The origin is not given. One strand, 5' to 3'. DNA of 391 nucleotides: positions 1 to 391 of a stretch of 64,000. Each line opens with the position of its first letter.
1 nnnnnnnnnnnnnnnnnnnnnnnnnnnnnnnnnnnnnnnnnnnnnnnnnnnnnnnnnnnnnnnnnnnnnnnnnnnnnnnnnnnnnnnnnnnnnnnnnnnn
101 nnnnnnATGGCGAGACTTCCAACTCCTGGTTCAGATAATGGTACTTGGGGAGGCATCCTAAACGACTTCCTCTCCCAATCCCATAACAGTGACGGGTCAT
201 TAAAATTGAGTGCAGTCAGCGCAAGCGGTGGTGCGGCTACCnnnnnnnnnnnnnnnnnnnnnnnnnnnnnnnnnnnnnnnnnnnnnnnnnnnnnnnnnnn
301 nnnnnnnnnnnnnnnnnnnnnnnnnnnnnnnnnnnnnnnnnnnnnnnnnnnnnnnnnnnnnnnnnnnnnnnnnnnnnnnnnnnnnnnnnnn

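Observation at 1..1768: GC-rich foreign gene: tail-fibre-like N-terminus fused to an SGNH esterase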

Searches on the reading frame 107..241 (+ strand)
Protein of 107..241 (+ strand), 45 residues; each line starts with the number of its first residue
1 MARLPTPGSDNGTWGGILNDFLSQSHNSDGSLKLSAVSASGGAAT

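Call 70: find_homologous_proteins(query=window:107-229:+, max_evalue=0.001)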
Query seq(41 aa) (41 aa): 2 proteins with E <= 0.001 among 2 candidates.
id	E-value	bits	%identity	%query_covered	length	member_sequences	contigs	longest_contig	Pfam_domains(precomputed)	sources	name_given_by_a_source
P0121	1.7e-11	60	82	83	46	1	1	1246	-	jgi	-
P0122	1.6e-9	54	76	93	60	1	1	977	-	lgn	-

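Call 84: search_protein_representatives(protein=window:107-241:+)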
Query: 45 residues. Proteins with E-value up to 0.001 (for the whole library): 5196; up to 1e-10: 168; up to 1e-30: 0. The best 150 are listed.
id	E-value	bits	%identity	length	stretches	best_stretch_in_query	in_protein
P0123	5.4e-14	66.5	79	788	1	1-43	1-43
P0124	5.5e-14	66.5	70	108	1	1-44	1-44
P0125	1.1e-13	65.5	79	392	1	1-42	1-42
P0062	1.2e-13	65.4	80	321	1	1-44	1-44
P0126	1.4e-13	65.3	58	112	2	1-40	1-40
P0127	1.7e-13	65.0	79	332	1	1-43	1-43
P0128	2.7e-13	64.4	76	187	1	1-42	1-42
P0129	2.9e-13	64.3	80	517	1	1-44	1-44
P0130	4.0e-13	63.9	77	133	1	1-43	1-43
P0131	6.0e-13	63.3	74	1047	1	1-42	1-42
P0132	7.5e-13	63.0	82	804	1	1-40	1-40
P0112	7.6e-13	63.0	77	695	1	1-43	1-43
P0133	8.4e-13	62.9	73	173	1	2-45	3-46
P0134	8.8e-13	62.8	60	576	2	1-44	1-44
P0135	8.9e-13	62.8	77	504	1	1-43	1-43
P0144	2.4e-12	61.5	76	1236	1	1-42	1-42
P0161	5.9e-12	60.3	79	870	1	3-44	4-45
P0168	8.1e-12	59.8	74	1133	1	1-42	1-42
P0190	2.2e-11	58.5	78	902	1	1-40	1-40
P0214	4.0e-11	57.7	70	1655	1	1-43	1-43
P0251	6.8e-11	57.0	72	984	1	1-43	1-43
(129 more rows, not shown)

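Call 85: list_cluster_members(proteins=[P0123, P0129, P0131, P0132, P0144, P0168, P0214, P0251, P0190, P0161])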
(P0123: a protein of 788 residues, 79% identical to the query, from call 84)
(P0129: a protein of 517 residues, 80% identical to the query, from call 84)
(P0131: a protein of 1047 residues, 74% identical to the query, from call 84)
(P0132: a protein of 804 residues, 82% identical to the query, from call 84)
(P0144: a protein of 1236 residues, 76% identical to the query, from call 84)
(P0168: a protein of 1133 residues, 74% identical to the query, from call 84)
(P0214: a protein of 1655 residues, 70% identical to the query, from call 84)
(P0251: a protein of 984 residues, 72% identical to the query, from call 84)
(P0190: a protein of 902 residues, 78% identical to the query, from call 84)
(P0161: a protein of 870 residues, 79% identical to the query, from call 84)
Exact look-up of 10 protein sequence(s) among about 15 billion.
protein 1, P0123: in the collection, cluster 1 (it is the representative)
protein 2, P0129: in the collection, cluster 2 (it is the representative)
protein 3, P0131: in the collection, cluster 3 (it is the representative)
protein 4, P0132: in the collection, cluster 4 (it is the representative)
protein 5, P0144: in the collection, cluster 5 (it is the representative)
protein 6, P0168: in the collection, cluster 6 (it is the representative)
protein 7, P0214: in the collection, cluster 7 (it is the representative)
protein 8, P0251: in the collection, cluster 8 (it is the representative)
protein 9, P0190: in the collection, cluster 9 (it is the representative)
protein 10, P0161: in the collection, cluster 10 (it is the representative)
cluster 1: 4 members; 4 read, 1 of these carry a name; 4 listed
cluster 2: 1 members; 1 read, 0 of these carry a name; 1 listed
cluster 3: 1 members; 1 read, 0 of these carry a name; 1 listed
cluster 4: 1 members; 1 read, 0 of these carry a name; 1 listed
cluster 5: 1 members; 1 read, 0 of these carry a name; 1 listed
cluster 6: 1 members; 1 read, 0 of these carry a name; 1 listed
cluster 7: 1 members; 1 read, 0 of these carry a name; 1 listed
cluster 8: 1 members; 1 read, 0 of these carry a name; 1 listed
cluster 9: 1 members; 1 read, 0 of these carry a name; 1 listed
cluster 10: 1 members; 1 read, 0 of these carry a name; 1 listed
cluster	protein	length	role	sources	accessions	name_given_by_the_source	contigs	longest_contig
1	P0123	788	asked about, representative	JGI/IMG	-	-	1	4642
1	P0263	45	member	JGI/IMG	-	hypothetical protein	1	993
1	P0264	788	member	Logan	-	-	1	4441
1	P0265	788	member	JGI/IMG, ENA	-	-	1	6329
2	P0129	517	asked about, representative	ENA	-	-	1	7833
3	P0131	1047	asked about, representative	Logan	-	-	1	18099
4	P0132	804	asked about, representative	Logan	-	-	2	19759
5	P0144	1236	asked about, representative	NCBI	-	-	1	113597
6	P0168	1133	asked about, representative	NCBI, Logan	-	-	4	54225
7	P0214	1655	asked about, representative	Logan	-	-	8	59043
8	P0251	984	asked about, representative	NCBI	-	-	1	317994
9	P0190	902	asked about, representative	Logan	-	-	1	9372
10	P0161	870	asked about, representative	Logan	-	-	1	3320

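Call 88: search_protein_families(library=pfam, alignment_id=A4, max_evalue=0.001)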
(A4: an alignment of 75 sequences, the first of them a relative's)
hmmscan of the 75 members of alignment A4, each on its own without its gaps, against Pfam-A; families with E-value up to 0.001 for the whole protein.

A. member 1, P0123 (788 aa): 3 families
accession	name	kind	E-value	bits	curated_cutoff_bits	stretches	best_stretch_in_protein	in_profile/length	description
PF19264.4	DUF5907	-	2.5e-07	31.2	27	1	226-280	2-55/80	Repeat of unknown function (DUF5907)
PF00657.28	Lipase_GDSL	-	8.2e-06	26.5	23.6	1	572-657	43-115/208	GDSL-like Lipase/Acylhydrolase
PF13472.12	Lipase_GDSL_2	-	9.2e-06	26.7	32.9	1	574-702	35-157/178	GDSL-like Lipase/Acylhydrolase family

B. families by the number of members that match (of 75 scanned): 13 families
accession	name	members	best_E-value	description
PF19264.4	DUF5907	37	7.9e-27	Repeat of unknown function (DUF5907)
PF18338.7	BppL_N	25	3.1e-17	Lower baseplate protein N-terminal domain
PF12708.12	Pect-lyase_RHGA_epim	10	7.6e-22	Rhamnogalacturonase A/epimerase, pectate lyase-like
PF13472.12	Lipase_GDSL_2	8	3.4e-15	GDSL-like Lipase/Acylhydrolase family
PF13229.12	Beta_helix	7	4.5e-22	Right handed beta helix region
PF00657.28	Lipase_GDSL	4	1.5e-09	GDSL-like Lipase/Acylhydrolase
PF05048.19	NosD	3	8.3e-17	Periplasmic copper-binding protein (NosD)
PF12789.12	PTR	2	7.2e-14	Phage tail repeat like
PF16640.11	Big_3_5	1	2.9e-09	Bacterial Ig-like domain (group 3)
PF14885.12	GHL15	1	5.4e-07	Hypothetical glycosyl hydrolase family 15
PF21722.4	Gly_rich_2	1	1.8e-06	Glycine-rich domain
PF01522.26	Polysacc_deac_1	1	2.6e-06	Polysaccharide deacetylase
PF13810.12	DUF4185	1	0.00053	Domain of unknown function (DUF4185)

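Call 99: find_related_loci(query=A6, collection=viral_contigs, flank=10000)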
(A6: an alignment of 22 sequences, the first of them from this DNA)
Query A6 (45 aa) in viral_contigs; peptide patterns used: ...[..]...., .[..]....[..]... (x = any residue, [..] = any of these).
34 stretches matched a pattern; 13 encode a relative of the query (tblastn E <= 1e-3); 13 distinct loci.
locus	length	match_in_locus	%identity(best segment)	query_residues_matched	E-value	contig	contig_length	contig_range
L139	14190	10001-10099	67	1-33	3e-13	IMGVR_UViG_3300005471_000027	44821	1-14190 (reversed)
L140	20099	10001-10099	67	1-33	4e-13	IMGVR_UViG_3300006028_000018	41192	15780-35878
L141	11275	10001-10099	67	1-33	7e-13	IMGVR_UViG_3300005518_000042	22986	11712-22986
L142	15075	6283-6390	64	1-36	5e-12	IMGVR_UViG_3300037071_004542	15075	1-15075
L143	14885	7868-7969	65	1-34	1e-11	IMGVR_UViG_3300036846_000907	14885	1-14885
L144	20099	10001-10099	55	1-33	1e-10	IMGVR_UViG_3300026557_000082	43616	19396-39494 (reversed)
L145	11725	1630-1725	63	1-32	1e-10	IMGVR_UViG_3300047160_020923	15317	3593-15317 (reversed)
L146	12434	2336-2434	61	1-33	8e-10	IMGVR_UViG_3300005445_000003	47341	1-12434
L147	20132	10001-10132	51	1-45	7e-10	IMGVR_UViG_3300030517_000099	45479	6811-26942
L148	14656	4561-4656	56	1-32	1e-8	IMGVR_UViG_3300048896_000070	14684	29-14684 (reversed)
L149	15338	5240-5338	58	1-33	2e-8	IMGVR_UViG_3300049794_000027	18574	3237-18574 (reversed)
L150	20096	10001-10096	53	1-32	9e-8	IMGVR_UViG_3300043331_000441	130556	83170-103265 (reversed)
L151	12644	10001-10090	40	4-33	1e-4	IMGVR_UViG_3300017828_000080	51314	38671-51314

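Call 101: search_protein_families(library=phrogs, proteins=[L140:1102-1728:+, L140:1796-2872:+, L140:3601-4209:+, L140:5700-6986:+, L140:7550-9988:+, L140:10001-11365:+, L140:11369-12964:+, L140:14763-15509:+, L140:17109-17780:+, L140:18139-19878:+], max_evalue=0.001)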
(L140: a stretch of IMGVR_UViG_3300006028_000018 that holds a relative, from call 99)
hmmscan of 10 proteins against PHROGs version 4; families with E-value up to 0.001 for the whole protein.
L140:1102-1728:+ (208 aa): 6 families
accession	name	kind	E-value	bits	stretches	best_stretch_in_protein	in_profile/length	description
phrog_4866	-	head and packaging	1e-08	36.3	1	24-186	59-213/245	head scaffolding protein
phrog_194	-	head and packaging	1e-05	26.5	1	58-181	73-191/335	head scaffolding protein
phrog_1793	-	head and packaging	3.3e-05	25.1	1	8-105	11-109/193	head scaffolding protein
phrog_233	-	head and packaging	8.9e-05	24.2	1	17-96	7-79/161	head scaffolding protein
phrog_206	-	head and packaging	0.00019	22.2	1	39-175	76-223/263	head scaffolding protein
phrog_976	-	head and packaging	0.00042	20.7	1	34-175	237-357/415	head maturation protease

L140:1796-2872:+ (358 aa): 2 families
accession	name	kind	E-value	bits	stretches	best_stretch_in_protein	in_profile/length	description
phrog_212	-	head and packaging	1.3e-34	120.9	1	5-358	3-296/301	major head protein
phrog_31318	-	unknown function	0.00035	21.3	0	292-357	78-146/147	-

L140:3601-4209:+ (202 aa): 0 families

L140:5700-6986:+ (428 aa): 2 families
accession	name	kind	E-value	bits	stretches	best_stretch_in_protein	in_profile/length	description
phrog_10909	-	tail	3.7e-09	37.4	1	279-346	205-270/290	major tail protein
phrog_2839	-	tail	8.5e-06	25.5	1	277-351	60-133/581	tail sheath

L140:7550-9988:+ (812 aa): 20 families
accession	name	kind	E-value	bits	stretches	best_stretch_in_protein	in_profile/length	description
phrog_991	-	tail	1.1e-52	180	1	26-749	265-872/1966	tail length tape measure protein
phrog_1533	-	tail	1e-37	130.3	1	23-496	212-666/1688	tail length tape measure protein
phrog_167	-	tail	5e-30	105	2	25-558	246-696/1555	tail length tape measure protein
phrog_1272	-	tail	1.1e-29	104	1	19-512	218-690/1606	tail length tape measure protein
phrog_4704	-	tail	1.1e-22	81.5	1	23-440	179-594/625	tail length tape measure protein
phrog_28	-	tail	1.8e-22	80.8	1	21-654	243-797/1228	tail length tape measure protein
phrog_2723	-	tail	8.7e-21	74.6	1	14-278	133-402/1578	tail length tape measure protein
phrog_58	-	tail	4.2e-18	66.1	1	22-690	290-932/1544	tail length tape measure protein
phrog_1293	-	tail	4.2e-18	65.6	1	23-653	142-727/1424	tail length tape measure protein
phrog_9696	-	tail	4.7e-12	45.5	1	15-311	31-323/1415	tail length tape measure protein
phrog_14441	-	tail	1.1e-10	42.7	1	41-223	56-238/241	tail length tape measure protein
phrog_23013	-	tail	6.2e-10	38.4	1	42-468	113-519/1379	tail length tape measure protein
phrog_36688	-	tail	8.7e-09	34.4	1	48-240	59-251/1600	tail length tape measure protein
phrog_38390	-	tail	3.4e-08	33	1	14-263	17-259/1029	tail length tape measure protein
phrog_16692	-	unknown function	2.1e-07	30.8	1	30-258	141-378/1107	-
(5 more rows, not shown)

L140:10001-11365:+ (454 aa): 3 families
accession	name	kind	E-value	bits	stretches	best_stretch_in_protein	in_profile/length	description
phrog_2234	-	tail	3.4e-13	50.1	1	18-94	166-240/757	tail spike protein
phrog_7458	-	tail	2e-09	37.3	1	37-109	120-193/732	tail spike protein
phrog_9707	-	tail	3.4e-06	26.9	1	43-100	187-246/667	tail protein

L140:11369-12964:+ (531 aa): 0 families

L140:14763-15509:+ (248 aa): 0 families

L140:17109-17780:+ (223 aa): 0 families

L140:18139-19878:+ (579 aa): 2 families
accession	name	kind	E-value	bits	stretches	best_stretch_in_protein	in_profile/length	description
phrog_24476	-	other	5.3e-11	42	1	5-195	829-1032/1066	phosphodiesterase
phrog_12207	-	unknown function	0.00024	22.5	0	285-314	65-95/110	-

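Call 102: search_dna_similar(query=L140:1796-2872:+, collection=phages, mode=protein, max_rows=12)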
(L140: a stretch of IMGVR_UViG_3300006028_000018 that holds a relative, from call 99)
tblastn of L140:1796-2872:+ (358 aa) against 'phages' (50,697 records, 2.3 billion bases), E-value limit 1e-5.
Records with a match: 24; places in all: 24; records where one place covers at least 80% of the query: 24.
Best place of each record, by identity: <60% 24.
By first word of the organism name: Paenibacillus 13; Streptomyces 7; Cyanophage 3; Bacillus 1.
By host as written in the record: Paenibacillus larvae 11; Streptomyces lividans JI 1326 3; Streptomyces flavovirens 2; Paenibacillus larvae ATCC 9545 2; Streptomyces azureus NRRL B-2655 2; Bacillus sp. (in: Bacteria) 1; - 1; Prochlorococcus MIT9313 1; and 1 more.
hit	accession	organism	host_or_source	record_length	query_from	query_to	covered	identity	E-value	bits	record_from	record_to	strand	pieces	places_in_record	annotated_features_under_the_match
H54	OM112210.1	Bacillus phage PK2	Bacillus sp. (in: Bacteria)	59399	8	355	97%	27.8%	4e-14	80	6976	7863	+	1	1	hypothetical protein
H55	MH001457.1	Streptomyces phage Nesbitt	Streptomyces lividans JI 1326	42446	8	356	97%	26.1%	3e-15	83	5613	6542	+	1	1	6: major capsid protein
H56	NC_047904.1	Streptomyces phage AbbeyMikolon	Streptomyces lividans JI 1326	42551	8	356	97%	26.1%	3e-15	83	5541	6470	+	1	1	major head protein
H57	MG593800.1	Streptomyces phage AbbeyMikolon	Streptomyces lividans JI 1326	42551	8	356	97%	26.1%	3e-15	83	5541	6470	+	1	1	major capsid protein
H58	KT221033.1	Streptomyces phage SF1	Streptomyces flavovirens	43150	8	356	97%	26.1%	3e-15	83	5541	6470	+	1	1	hypothetical protein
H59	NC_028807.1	Streptomyces phage SF1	Streptomyces flavovirens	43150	8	356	97%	26.1%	3e-15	83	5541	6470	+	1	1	major head protein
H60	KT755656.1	Paenibacillus phage Tripp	Paenibacillus larvae ATCC 9545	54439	9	352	96%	26.2%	4e-9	64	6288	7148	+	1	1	major capsid protein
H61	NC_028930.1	Paenibacillus phage Tripp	Paenibacillus larvae ATCC 9545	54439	9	352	96%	26.2%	4e-9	64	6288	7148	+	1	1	major head protein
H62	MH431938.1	Paenibacillus phage C7Cdelta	Paenibacillus larvae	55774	9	352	96%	26.1%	2e-10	69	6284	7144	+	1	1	major capsid protein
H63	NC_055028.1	Paenibacillus phage C7Cdelta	Paenibacillus larvae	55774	9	352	96%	26.1%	2e-10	69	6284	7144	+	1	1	major head protein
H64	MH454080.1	Paenibacillus phage Ley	Paenibacillus larvae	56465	9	352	96%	26.1%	2e-10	69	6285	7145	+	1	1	major capsid protein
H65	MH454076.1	Paenibacillus phage Ash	Paenibacillus larvae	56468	9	352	96%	26.1%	2e-10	69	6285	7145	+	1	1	major capsid protein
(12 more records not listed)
